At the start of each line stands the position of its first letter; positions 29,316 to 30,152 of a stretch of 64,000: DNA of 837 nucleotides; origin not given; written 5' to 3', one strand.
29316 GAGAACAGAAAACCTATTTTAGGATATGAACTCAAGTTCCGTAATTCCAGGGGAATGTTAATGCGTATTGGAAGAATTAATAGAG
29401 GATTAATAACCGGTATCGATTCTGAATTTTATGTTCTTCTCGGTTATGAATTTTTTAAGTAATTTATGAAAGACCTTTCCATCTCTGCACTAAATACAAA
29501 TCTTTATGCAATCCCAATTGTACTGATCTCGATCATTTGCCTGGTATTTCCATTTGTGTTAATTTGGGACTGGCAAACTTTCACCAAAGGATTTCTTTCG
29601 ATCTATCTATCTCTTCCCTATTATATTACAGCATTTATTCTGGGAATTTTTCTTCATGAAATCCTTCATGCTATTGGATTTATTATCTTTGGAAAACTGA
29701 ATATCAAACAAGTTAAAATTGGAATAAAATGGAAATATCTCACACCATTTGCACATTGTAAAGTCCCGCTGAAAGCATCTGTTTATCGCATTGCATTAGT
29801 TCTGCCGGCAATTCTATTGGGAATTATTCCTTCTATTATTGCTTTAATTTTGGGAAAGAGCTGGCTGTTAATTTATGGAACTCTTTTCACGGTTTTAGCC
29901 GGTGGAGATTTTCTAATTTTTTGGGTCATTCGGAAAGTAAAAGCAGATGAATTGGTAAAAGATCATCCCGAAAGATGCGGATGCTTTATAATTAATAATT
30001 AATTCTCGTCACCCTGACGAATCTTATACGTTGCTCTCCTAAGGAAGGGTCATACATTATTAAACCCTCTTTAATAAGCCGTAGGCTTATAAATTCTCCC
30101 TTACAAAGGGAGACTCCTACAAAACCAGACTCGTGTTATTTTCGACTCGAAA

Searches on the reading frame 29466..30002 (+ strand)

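Call 83: search_protein_families(library=pfam, proteins=[window:29466-30002:+], max_evalue=0.00001)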
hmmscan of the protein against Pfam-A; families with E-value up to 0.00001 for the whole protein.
window:29466-30002:+ (178 aa): 1 family
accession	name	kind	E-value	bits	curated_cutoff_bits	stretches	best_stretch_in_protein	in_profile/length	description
PF11667.14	DUF3267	-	4.7e-19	69.2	27.1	1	57-161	1-106/108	Putative zincin peptidase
